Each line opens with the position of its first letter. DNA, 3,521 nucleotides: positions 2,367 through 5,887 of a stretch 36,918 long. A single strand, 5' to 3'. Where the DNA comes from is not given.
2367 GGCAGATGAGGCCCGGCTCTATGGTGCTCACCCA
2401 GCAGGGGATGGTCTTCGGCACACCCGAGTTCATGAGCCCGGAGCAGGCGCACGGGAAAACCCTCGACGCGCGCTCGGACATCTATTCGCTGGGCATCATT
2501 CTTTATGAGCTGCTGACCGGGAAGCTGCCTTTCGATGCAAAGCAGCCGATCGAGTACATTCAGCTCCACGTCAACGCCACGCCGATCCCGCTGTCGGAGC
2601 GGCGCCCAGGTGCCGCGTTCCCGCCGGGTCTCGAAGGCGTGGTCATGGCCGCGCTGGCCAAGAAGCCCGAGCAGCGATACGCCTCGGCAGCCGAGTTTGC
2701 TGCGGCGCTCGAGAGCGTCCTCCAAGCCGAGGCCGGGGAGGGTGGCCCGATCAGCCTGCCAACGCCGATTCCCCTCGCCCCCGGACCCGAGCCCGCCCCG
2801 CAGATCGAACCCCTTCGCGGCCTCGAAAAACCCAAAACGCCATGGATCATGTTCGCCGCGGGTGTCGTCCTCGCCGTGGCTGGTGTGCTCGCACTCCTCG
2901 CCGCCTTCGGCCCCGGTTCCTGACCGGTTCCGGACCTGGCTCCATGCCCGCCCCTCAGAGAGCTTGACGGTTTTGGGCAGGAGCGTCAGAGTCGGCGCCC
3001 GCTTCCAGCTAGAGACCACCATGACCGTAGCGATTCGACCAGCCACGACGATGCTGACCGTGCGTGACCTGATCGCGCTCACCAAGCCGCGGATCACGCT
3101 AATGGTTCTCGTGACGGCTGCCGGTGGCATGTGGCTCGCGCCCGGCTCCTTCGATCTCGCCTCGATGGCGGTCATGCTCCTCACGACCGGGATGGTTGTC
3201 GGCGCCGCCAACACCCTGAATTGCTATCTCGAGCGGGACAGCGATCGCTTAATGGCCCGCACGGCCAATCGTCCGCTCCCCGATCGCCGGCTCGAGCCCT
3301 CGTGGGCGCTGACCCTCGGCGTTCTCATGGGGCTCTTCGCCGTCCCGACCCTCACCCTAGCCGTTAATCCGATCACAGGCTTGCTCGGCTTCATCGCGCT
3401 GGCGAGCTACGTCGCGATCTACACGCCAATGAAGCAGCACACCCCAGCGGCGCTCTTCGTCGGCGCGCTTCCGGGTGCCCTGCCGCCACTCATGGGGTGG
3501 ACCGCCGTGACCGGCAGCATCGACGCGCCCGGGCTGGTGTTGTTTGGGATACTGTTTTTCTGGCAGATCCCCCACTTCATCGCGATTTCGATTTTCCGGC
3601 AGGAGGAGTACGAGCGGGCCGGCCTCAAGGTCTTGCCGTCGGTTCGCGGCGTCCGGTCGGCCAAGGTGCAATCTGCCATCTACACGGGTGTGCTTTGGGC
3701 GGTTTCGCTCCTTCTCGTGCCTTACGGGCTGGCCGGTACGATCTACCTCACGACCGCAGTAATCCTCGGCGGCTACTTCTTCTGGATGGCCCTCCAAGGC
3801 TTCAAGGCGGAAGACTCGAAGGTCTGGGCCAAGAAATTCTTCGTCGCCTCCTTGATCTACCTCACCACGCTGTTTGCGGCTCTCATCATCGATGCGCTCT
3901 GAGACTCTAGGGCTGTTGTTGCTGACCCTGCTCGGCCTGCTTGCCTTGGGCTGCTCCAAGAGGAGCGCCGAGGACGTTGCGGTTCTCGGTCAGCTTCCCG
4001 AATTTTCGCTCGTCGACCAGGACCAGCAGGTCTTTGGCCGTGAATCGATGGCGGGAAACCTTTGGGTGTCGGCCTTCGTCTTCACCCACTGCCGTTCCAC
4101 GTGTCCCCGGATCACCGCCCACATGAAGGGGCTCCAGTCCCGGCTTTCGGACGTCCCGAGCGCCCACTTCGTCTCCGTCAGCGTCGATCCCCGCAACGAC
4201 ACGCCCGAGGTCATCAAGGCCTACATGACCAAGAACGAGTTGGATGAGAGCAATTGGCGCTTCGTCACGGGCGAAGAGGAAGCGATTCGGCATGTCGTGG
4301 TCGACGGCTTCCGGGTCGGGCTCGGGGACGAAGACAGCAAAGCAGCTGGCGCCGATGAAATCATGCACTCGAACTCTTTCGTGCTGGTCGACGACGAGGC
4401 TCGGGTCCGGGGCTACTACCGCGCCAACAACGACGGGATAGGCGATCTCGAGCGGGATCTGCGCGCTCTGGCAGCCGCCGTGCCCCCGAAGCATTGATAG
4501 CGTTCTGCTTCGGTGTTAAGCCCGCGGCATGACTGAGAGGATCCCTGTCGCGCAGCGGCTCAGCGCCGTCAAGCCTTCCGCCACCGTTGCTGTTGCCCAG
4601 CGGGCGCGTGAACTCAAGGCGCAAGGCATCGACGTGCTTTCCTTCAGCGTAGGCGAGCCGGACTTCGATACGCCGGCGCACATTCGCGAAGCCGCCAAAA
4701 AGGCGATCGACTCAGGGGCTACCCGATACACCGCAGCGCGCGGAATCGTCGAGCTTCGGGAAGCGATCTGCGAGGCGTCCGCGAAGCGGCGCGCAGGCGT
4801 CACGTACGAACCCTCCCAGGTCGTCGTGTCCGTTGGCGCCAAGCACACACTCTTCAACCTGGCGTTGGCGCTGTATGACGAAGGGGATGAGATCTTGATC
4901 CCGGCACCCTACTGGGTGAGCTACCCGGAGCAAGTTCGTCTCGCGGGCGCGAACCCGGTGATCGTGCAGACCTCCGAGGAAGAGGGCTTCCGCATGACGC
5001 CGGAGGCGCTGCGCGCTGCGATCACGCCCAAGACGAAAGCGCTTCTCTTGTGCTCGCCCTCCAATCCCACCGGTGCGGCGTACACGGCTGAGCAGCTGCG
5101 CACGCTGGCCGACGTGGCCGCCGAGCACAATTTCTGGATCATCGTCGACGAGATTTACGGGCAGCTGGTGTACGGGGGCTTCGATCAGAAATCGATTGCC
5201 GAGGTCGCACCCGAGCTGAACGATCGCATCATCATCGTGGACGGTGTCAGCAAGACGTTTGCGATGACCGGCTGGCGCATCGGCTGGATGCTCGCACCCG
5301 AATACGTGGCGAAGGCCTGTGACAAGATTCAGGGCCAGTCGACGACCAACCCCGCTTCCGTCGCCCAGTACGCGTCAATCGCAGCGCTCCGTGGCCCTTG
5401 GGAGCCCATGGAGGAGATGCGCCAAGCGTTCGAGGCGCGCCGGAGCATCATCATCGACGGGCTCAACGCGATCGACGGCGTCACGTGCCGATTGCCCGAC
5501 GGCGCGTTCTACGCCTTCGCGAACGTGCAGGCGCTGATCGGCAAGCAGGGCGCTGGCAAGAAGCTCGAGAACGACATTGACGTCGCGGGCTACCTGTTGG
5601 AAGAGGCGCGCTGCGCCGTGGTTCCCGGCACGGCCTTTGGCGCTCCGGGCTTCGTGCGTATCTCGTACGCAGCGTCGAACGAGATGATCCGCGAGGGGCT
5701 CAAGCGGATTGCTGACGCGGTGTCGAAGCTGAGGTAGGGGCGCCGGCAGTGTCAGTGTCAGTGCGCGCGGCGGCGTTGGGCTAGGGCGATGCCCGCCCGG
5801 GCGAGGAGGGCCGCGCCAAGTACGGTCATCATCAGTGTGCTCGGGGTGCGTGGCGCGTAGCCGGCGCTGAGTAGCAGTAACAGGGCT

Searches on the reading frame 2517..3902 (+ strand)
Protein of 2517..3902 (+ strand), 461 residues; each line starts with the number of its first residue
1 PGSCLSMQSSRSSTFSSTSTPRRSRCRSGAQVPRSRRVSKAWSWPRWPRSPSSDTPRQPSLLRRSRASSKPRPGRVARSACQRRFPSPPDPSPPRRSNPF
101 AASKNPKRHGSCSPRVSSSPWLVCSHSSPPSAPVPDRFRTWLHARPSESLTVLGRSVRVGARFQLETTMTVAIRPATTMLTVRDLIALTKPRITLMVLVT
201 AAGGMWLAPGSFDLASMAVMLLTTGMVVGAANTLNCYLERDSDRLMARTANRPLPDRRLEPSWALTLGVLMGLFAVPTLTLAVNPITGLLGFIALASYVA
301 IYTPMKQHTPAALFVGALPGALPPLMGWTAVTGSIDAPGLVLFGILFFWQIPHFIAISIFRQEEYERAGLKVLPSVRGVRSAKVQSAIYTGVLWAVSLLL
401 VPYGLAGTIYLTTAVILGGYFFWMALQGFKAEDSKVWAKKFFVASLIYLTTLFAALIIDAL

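Call 9: search_protein_families(library=pfam, proteins=[window:2517-3902:+], max_evalue=0.001)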
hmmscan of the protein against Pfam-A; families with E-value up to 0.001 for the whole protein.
window:2517-3902:+ (461 aa): 1 family
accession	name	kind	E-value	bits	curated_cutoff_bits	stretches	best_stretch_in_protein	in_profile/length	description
PF01040.23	UbiA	-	6.4e-61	206.2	34.2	1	197-446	1-250/250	UbiA prenyltransferase family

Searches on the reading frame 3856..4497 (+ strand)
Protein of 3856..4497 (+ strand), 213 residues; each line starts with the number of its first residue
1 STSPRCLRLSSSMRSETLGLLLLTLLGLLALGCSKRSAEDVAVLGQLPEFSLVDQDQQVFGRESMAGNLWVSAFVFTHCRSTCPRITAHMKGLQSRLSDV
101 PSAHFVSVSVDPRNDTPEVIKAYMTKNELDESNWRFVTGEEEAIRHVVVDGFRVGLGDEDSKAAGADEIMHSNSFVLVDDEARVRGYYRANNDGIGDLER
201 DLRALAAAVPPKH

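Call 9: search_protein_families(library=pfam, proteins=[window:3856-4497:+], max_evalue=0.001)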
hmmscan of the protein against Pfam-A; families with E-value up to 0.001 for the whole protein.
window:3856-4497:+ (213 aa): 1 family
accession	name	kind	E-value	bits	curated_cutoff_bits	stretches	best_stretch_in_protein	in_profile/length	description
PF02630.20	SCO1-SenC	-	4.7e-26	91.8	22.8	1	49-183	3-133/134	SCO1/SenC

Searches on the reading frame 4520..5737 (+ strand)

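Call 9: search_protein_families(library=pfam, proteins=[window:4520-5737:+], max_evalue=0.001)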
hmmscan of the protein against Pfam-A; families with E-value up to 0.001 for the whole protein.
window:4520-5737:+ (405 aa): 3 families
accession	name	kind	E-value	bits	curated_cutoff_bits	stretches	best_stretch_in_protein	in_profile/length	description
PF00155.27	Aminotran_1_2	-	2e-82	277.7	19.7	1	38-397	2-361/361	Aminotransferase class I and II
PF01041.23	DegT_DnrJ_EryC1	-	6.1e-09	36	19.8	1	104-210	46-145/360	DegT/DnrJ/EryC1/StrS aminotransferase family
PF01053.26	Cys_Met_Meta_PP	-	0.00026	20.1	27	1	110-212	79-175/381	Cys/Met metabolism PLP-dependent enzyme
